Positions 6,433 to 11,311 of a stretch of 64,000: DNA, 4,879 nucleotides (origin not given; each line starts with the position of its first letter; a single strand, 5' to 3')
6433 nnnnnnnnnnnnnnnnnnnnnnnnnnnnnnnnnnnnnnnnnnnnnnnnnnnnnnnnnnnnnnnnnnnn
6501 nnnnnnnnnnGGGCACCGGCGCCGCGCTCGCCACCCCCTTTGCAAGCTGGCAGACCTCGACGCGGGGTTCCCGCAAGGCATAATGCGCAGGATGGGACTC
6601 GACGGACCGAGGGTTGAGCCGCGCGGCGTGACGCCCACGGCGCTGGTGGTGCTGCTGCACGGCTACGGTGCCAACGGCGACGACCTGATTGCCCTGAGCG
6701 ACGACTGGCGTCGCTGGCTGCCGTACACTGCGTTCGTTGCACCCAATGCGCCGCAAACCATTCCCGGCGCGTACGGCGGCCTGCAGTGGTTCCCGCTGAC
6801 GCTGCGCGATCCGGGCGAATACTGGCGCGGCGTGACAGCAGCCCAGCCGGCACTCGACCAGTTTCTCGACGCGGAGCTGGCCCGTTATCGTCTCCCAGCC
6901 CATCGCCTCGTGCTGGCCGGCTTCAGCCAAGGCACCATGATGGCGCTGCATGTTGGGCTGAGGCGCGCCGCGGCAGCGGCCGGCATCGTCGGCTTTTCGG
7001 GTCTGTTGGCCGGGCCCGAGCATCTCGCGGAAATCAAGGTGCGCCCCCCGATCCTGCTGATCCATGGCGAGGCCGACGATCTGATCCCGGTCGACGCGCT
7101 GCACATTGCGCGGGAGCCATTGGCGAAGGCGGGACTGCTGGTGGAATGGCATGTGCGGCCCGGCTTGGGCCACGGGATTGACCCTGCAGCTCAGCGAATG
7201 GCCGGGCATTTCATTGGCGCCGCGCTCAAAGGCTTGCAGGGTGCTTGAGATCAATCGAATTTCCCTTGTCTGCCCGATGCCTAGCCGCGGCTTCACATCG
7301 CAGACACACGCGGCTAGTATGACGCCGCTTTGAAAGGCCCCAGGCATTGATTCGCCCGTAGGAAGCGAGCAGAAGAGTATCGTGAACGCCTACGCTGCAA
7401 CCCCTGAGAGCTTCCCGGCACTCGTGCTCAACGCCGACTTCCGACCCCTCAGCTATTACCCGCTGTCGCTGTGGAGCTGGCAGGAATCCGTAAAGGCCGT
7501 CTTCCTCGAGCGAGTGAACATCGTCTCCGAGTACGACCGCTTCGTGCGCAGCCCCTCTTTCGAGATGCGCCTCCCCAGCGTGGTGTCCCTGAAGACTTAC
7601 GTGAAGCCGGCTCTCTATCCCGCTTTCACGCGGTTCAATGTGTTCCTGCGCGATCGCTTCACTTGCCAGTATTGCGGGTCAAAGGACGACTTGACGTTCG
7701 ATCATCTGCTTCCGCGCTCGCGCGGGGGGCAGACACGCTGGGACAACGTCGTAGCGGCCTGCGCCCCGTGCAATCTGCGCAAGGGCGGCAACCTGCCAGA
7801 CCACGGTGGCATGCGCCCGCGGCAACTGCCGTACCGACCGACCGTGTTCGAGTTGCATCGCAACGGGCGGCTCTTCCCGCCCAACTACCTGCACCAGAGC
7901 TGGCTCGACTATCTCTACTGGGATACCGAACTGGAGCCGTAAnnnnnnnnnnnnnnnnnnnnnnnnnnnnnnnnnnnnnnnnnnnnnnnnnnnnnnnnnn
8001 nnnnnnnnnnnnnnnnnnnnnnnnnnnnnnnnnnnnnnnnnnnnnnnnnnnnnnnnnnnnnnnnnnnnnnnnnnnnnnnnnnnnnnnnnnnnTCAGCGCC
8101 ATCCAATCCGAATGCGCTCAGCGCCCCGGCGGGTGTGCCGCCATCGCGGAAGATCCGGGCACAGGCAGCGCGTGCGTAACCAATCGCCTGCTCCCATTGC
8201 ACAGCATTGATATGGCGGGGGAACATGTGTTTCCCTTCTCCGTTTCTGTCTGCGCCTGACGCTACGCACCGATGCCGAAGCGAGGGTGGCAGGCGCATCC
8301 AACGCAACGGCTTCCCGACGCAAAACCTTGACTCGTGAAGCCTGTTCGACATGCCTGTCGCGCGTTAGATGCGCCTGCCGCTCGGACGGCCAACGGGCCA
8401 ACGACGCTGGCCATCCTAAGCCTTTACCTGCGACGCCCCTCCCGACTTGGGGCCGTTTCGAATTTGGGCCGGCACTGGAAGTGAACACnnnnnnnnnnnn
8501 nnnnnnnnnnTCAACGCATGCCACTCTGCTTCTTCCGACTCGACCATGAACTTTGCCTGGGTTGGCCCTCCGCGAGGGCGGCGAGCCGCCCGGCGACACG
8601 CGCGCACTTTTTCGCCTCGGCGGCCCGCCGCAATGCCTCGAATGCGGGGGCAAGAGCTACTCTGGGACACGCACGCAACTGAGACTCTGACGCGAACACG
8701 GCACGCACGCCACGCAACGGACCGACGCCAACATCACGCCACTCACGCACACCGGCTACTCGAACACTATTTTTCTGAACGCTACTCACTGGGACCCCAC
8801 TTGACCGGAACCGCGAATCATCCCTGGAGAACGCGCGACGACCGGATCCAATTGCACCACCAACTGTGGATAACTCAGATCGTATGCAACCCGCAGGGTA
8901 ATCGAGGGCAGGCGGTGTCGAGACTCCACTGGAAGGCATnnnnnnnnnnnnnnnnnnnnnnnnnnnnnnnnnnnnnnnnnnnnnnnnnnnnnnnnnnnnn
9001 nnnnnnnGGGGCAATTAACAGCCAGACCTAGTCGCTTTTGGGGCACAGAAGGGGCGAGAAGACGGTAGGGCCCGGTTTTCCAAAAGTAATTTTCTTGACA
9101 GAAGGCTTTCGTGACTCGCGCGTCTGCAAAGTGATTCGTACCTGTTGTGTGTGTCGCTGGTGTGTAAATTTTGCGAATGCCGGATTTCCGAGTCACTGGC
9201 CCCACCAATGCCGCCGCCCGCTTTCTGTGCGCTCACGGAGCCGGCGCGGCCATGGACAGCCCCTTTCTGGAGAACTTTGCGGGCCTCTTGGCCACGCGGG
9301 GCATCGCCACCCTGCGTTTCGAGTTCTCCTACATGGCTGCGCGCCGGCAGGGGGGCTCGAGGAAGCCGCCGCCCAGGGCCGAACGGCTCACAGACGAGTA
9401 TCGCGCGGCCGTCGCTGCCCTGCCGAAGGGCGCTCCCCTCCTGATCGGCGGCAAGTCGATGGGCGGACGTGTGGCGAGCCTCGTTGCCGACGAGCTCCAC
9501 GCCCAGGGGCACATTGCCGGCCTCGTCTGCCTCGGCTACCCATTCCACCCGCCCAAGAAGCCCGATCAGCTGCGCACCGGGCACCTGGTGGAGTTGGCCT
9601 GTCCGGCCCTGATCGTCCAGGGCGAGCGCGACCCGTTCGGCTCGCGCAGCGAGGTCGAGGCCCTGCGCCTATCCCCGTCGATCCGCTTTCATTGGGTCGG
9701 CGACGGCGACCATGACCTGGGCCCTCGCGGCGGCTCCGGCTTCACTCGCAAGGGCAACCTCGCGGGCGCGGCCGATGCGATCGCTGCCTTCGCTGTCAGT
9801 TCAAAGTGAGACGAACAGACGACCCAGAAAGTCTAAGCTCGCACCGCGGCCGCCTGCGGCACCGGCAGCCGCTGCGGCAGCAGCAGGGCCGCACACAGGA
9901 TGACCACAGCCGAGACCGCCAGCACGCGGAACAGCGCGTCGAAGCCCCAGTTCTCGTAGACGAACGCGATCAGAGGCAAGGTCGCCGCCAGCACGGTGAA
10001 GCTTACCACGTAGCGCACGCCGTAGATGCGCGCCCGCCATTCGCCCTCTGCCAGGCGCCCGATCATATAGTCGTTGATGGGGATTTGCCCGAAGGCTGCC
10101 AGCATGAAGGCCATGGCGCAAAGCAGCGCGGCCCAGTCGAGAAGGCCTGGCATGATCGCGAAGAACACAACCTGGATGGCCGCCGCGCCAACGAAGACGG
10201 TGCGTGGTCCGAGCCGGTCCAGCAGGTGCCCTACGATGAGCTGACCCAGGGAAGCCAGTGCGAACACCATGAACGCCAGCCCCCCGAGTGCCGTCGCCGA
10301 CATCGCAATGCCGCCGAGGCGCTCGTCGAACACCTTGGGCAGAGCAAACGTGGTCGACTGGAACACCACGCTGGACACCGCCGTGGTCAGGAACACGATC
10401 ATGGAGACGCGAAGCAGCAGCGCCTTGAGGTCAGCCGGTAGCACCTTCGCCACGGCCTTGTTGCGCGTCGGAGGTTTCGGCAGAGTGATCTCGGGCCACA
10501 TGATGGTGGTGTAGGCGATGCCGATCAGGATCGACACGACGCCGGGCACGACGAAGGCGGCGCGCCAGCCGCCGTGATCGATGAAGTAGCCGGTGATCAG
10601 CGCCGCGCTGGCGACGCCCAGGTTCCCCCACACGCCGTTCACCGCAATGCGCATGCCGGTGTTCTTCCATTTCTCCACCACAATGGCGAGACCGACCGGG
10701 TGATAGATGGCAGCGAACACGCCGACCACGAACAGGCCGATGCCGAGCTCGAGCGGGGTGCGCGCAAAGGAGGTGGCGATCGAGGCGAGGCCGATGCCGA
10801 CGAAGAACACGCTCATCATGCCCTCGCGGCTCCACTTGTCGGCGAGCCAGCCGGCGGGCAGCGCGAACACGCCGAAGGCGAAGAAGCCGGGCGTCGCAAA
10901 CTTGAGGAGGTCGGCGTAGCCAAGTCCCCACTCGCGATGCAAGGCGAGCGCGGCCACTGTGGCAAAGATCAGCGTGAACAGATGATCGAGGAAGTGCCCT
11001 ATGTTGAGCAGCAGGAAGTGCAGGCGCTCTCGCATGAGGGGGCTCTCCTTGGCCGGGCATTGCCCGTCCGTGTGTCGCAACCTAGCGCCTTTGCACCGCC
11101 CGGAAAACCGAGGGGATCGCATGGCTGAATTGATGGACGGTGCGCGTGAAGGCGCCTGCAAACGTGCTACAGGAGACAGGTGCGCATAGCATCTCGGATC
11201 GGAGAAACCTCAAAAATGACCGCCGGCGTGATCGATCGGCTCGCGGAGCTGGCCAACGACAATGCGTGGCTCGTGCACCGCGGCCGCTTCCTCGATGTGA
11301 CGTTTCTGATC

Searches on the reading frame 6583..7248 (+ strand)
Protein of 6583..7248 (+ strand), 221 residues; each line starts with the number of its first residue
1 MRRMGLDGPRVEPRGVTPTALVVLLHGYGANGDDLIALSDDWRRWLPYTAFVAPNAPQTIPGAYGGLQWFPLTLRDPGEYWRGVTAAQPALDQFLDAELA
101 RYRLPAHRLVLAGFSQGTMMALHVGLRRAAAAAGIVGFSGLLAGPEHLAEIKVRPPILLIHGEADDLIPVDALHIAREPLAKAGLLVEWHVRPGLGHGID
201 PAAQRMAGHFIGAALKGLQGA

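Call 3: search_protein_families(library=pfam, proteins=[window:6583-7248:+], max_evalue=0.01)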
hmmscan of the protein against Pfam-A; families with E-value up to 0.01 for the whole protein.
window:6583-7248:+ (221 aa): 7 families
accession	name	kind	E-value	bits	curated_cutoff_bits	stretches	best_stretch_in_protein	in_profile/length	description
PF02230.22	Abhydrolase_2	-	5.1e-35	121.7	23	1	8-211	3-213/217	Phospholipase/Carboxylesterase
PF01738.24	DLH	-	9.4e-09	35.6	21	1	105-198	95-187/217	Dienelactone hydrolase family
PF00326.27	Peptidase_S9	-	4.2e-06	26.8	22.6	1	147-201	137-191/213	Prolyl oligopeptidase family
PF12146.15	Hydrolase_4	-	1.7e-05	24.7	27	0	91-147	62-116/239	Serine aminopeptidase, S33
PF20434.5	BD-FAE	-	5.7e-05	23.2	26.8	0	93-129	75-111/215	BD-FAE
PF00561.26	Abhydrolase_1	-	0.0014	18.8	25.8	0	100-128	62-90/245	alpha/beta hydrolase fold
PF03959.19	FSH1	-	0.0024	18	21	0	111-169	105-175/211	Serine hydrolase (FSH1)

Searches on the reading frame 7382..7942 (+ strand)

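Call 3: search_protein_families(library=pfam, proteins=[window:7382-7942:+], max_evalue=0.01)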
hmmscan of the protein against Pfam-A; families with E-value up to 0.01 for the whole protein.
window:7382-7942:+ (186 aa): 2 families
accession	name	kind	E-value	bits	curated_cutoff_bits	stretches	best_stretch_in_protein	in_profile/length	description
PF01844.29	HNH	-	2.4e-13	50.4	21.4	1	95-135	1-45/47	HNH endonuclease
PF14279.12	HNH_5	-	4.3e-13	49.4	27.5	1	95-142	1-51/56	HNH endonuclease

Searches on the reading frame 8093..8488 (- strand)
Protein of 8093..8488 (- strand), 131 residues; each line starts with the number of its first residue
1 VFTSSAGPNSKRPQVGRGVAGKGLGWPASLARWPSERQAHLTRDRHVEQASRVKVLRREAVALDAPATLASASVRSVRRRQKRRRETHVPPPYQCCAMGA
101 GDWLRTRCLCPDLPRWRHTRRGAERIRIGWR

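Call 91: search_protein_families(library=pfam, proteins=[window:8093-8488:-], max_evalue=1)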
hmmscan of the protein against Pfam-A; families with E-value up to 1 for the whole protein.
window:8093-8488:- (131 aa): 1 family
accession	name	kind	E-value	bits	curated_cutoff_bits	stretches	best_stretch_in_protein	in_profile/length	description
PF21952.1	PRKCH_uORF2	-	0.014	15.9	27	1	107-122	9-24/26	PRKCH upstream open reading frame 2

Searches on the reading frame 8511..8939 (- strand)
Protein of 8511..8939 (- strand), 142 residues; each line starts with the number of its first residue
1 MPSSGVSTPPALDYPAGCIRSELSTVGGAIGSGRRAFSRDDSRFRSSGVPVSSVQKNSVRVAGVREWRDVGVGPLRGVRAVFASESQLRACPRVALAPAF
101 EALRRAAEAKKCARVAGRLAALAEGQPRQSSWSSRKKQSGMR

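Call 91: search_protein_families(library=pfam, proteins=[window:8511-8939:-], max_evalue=1)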
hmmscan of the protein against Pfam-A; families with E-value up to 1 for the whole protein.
window:8511-8939:- (142 aa): 1 family
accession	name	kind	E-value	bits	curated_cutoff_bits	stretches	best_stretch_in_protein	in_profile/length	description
PF23235.1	WH3_Lhr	-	0.046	14.5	27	1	66-110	12-54/95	Large helicase-related protein, winged-helix domain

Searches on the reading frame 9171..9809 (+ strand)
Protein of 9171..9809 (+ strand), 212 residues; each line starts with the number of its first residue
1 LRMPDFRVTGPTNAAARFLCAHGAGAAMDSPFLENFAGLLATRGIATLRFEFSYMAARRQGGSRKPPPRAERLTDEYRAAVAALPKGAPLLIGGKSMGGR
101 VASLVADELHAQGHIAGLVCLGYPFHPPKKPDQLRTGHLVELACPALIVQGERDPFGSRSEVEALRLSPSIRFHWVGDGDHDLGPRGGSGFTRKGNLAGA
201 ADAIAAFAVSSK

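Call 84: search_protein_families(library=pfam, proteins=[window:9171-9809:+], max_evalue=0.00001)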
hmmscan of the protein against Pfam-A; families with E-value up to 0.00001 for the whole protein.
window:9171-9809:+ (212 aa): 2 families
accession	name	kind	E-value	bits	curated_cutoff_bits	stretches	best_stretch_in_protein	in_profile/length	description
PF20408.4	Abhydrolase_11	-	1.6e-72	243.7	27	1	15-208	2-192/193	Alpha/beta hydrolase domain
PF00975.26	Thioesterase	-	2.8e-06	28.1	26.4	1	51-119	29-97/226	Thioesterase domain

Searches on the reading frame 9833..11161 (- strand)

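Call 84: search_protein_families(library=pfam, proteins=[window:9833-11161:-], max_evalue=0.00001)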
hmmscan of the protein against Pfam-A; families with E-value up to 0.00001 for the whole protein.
window:9833-11161:- (442 aa): 1 family
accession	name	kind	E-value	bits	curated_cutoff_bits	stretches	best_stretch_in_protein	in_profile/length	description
PF07690.21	MFS_1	-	2.2e-34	119.4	33.4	2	54-300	3-254/347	Major Facilitator Superfamily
